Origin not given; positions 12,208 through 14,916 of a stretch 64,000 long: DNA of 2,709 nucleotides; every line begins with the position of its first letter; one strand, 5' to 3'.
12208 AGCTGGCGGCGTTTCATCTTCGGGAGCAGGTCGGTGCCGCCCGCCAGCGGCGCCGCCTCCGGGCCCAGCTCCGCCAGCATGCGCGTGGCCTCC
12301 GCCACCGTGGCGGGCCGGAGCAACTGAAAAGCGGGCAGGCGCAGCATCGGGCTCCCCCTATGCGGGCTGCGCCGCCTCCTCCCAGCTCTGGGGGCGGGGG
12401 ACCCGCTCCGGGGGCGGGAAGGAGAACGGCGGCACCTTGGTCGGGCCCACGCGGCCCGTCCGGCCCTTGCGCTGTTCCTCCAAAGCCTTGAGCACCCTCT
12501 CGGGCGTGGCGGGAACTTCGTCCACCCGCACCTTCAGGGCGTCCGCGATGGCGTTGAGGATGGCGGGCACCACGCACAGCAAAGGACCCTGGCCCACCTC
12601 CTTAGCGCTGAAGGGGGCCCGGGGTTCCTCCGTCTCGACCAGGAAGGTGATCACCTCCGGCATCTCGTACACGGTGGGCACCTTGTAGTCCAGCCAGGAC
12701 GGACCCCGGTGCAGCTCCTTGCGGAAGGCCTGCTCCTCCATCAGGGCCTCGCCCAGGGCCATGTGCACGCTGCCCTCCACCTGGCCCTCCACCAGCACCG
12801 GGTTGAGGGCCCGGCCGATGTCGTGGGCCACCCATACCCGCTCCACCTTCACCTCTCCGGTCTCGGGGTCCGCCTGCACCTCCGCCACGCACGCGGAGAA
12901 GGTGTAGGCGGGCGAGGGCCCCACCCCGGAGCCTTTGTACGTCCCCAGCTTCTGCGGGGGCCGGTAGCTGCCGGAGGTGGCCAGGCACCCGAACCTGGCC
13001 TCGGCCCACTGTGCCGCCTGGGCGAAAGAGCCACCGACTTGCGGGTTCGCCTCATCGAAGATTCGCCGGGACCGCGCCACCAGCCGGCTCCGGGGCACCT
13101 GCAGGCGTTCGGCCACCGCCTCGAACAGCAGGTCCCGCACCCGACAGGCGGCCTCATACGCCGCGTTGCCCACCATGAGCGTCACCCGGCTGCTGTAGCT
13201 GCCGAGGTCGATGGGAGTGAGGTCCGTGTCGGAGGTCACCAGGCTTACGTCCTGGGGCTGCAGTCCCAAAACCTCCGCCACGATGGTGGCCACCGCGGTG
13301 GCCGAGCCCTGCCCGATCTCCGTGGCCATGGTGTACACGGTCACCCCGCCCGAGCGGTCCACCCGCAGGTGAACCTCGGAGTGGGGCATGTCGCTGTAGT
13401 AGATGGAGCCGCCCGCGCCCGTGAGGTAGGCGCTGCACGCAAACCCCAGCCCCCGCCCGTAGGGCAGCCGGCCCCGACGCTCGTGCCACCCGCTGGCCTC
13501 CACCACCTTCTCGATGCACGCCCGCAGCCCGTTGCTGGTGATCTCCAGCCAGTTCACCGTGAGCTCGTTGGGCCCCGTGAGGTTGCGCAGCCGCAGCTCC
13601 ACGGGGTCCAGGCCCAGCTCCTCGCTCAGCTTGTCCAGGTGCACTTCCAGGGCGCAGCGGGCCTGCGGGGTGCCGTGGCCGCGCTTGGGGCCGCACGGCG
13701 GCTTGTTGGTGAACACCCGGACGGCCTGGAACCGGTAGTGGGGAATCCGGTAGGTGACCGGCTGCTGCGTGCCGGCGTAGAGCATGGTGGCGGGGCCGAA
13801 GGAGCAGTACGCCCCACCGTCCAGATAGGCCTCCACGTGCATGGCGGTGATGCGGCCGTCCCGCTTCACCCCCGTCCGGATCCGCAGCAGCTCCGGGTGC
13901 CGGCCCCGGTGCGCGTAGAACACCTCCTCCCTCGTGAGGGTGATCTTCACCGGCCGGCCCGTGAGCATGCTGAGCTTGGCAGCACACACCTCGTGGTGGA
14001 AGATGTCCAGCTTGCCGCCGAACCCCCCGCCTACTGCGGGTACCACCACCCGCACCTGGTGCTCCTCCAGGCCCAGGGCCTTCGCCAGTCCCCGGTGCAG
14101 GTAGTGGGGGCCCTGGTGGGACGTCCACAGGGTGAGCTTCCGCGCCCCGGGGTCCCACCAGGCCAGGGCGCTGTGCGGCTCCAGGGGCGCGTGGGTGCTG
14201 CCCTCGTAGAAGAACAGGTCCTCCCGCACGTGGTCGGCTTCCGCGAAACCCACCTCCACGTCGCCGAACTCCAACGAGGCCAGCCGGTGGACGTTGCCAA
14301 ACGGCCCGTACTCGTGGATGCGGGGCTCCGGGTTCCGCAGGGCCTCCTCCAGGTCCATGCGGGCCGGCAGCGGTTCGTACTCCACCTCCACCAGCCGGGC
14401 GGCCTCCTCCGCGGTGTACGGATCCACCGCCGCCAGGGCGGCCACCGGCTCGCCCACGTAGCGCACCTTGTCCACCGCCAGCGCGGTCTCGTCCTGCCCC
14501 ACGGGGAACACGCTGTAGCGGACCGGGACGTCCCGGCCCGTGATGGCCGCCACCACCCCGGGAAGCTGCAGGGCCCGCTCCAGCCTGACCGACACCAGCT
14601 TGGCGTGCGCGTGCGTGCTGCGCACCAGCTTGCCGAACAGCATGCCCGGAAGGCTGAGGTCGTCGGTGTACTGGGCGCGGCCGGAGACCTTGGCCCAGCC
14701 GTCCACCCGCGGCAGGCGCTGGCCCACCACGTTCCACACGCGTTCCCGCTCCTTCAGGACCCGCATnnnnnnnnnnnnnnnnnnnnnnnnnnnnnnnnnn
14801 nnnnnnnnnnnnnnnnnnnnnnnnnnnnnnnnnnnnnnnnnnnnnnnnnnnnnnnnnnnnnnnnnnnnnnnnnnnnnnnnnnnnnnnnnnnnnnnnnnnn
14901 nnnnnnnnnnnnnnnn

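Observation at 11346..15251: hcrCAB-ordered Mo-hydroxylase whose FAD subunit carries a four-Cys loop insertion (4-hydroxybenzoyl-CoA reductase signature)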

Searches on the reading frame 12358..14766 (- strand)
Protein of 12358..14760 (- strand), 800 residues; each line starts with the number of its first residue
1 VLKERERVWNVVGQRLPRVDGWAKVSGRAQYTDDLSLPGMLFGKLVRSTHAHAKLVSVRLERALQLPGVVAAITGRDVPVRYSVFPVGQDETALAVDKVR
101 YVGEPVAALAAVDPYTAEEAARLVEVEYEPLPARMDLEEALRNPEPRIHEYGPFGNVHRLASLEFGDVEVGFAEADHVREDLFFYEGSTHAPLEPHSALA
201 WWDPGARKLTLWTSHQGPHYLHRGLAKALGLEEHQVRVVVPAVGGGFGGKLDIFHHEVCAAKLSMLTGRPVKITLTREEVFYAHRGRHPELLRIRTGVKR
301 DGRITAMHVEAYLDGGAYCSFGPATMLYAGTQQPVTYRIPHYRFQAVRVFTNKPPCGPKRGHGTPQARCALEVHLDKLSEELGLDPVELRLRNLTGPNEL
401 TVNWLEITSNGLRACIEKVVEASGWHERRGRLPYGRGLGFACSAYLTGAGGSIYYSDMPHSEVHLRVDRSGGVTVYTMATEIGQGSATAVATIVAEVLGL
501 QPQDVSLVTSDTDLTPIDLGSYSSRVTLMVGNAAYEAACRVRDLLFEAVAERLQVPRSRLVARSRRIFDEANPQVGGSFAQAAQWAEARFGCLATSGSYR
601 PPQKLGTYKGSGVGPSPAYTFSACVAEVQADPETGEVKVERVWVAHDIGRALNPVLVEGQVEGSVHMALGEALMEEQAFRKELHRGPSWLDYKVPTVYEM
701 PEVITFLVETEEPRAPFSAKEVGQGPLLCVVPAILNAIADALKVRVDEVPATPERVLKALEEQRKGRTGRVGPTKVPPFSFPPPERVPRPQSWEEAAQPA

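Call 4: search_protein_families(library=pfam, proteins=[window:12358-14760:-])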
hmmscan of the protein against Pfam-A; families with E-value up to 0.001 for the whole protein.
window:12358-14760:- (800 aa): 3 families
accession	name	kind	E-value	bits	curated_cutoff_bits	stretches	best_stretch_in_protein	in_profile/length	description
PF02738.23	MoCoBD_1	-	2.7e-81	272.7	27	1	159-394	11-244/244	Molybdopterin cofactor-binding domain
PF20256.3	MoCoBD_2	-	2.8e-64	217.8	27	1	419-701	2-283/283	Molybdopterin cofactor-binding domain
PF01315.27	Ald_Xan_dh_C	-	1.5e-33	115.8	31.3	1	26-132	1-110/110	Aldehyde oxidase and xanthine dehydrogenase, a/b hammerhead domain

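Call 5: search_solved_structures(query=window:12358-14760:-, show_alignments=1, max_evalue=0.001)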
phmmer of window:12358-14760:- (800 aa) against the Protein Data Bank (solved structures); distinct sequences matched with E-value up to 0.001: 42.
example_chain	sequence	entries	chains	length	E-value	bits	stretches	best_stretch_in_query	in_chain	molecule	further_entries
1rm6_A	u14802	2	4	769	2.5e-180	604.9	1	11-762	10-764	4-hydroxybenzoyl-CoA reductase alpha subunit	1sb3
8uem_A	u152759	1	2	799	6.4e-91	309.2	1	22-761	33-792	Carbon monoxide dehydrogenase (Large chain), CoxL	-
7dqx_A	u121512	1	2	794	4.4e-90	306.4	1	12-760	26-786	6-hydroxypseudooxynicotine dehydrogenase complex subunit gamma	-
1n5w_B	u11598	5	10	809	5e-83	283.1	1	11-742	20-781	Carbon monoxide dehydrogenase large chain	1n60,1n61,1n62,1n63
1zxi_B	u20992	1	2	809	6.7e-83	282.6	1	11-742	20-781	Carbon monoxide dehydrogenase large chain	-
1t3q_B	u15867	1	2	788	3.1e-80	273.8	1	16-763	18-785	quinoline 2-oxidoreductase large subunit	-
3hrd_A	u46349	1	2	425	4.7e-73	250.1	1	9-420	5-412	Nicotinate dehydrogenase large molybdopterin subunit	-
4zoh_A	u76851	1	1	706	1.5e-71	245.1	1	12-755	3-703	Putative oxidoreductase molybdopterin-binding subunit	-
1ffu_B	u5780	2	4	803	2.1e-67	231.4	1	15-763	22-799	CUTL, MOLYBDOPROTEIN OF CARBON MONOXIDE DEHYDROGENASE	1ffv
2e1q_A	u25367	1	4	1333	1.2e-66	228.9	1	10-744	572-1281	Xanthine dehydrogenase/oxidase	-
1fiq_C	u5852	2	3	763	3.3e-66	227.4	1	11-744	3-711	XANTHINE OXIDASE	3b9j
2ckj_A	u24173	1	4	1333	3.5e-66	227.3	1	10-744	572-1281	XANTHINE OXIDOREDUCTASE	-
3sr6_C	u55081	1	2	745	3.5e-66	227.3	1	11-744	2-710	Xanthine dehydrogenase/oxidase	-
3etr_C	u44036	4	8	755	3.7e-66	227.3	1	11-744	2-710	Xanthine dehydrogenase/oxidase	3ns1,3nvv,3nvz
3nrz_C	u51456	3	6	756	3.7e-66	227.3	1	11-744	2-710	Xanthine dehydrogenase/oxidase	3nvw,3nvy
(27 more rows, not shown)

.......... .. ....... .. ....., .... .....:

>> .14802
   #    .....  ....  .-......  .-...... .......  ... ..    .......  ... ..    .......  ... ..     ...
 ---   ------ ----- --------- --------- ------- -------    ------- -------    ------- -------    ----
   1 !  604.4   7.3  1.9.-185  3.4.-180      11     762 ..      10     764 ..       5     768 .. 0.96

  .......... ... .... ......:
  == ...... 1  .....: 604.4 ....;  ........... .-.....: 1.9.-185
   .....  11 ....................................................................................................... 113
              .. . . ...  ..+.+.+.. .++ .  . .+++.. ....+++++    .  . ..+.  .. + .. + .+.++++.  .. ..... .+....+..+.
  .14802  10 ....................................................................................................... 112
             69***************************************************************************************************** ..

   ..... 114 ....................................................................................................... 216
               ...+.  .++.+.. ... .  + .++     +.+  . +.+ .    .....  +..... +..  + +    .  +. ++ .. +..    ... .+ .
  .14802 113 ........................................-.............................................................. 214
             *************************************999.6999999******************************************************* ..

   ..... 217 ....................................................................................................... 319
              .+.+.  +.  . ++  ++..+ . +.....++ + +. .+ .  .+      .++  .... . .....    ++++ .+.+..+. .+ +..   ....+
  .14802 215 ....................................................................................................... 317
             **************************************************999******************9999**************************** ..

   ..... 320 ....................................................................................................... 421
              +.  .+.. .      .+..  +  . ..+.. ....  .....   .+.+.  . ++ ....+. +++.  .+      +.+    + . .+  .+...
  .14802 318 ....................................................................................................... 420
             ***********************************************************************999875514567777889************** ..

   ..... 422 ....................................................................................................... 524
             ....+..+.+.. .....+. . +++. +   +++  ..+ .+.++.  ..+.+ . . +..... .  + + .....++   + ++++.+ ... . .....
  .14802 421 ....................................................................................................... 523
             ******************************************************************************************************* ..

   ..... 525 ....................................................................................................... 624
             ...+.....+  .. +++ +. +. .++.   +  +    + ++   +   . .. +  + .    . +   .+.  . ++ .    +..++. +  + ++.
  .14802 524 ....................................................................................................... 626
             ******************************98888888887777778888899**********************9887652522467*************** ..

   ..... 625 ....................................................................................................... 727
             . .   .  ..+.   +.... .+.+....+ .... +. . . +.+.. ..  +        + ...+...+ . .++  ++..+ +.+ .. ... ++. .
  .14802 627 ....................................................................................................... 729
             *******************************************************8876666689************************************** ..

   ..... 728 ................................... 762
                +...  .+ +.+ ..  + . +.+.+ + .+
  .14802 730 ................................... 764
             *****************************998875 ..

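Call 7: search_protein_families(library=ncbifam, proteins=[window:12358-14760:-], max_evalue=1e-10)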
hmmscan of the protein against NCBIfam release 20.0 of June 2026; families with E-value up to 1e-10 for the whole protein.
window:12358-14760:- (800 aa): 13 families
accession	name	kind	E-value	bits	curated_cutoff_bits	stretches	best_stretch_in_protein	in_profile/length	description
TIGR03194.1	4hydrxCoA_A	equivalog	1.5e-249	830.4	994.55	1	16-760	1-746/746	4-hydroxybenzoyl-CoA reductase subunit alpha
NF043082.1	XdhA_XDHase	equivalog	3.6e-157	524.7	780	1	12-763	1-755/758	xanthine dehydrogenase subunit XdhA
NF007426.0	PRK09970.1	equivalog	2.6e-152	508.6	916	1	10-762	4-757/761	xanthine dehydrogenase molybdenum-binding subunit XdhA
TIGR03196.1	pucD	equivalog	7.7e-132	441.2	783.65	1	16-756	7-754/763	xanthine dehydrogenase subunit D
NF041018.1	glyceraldDH_alpha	equivalog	5.3e-124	415.2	790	1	11-756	2-740/741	glyceraldehyde dehydrogenase subunit alpha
NF040766.1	CODH_aero_grp5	exception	5.3e-107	358.9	950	2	10-561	3-569/785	aerobic carbon-monoxide dehydrogenase large subunit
TIGR03311.1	Se_dep_XDH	equivalog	8.1e-102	341.8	830.45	2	10-546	160-679/848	selenium-dependent xanthine dehydrogenase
NF045668.1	pterin_aldehy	equivalog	5.7e-93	312.6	1100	1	10-761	173-905/905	molybdopterin-dependent aldehyde oxidoreductase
NF041671.1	peri_hyde_PaoC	equivalog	3.9e-92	309.8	1180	1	10-762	16-733/735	aldehyde oxidoreductase molybdenum-binding subunit PaoC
TIGR02416.1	CO_dehy_Mo_lg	equivalog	7.8e-92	308.7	991.15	1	25-758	6-769/770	aerobic carbon-monoxide dehydrogenase large subunit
TIGR02965.1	xanthine_xdhB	equivalog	8.3e-90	302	849.5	1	23-762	12-756/758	xanthine dehydrogenase molybdopterin binding subunit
TIGR03313.1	Se_sel_red_Mo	hypoth_equivalog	4.6e-84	282.8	1101.9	2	164-761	360-950/951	molybdopterin-dependent oxidoreductase Mo/Fe-S-binding subunit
TIGR02969.1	mam_aldehyde_ox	subfamily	5.4e-56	189.8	1912.3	1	12-745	576-1286/1330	aldehyde oxidase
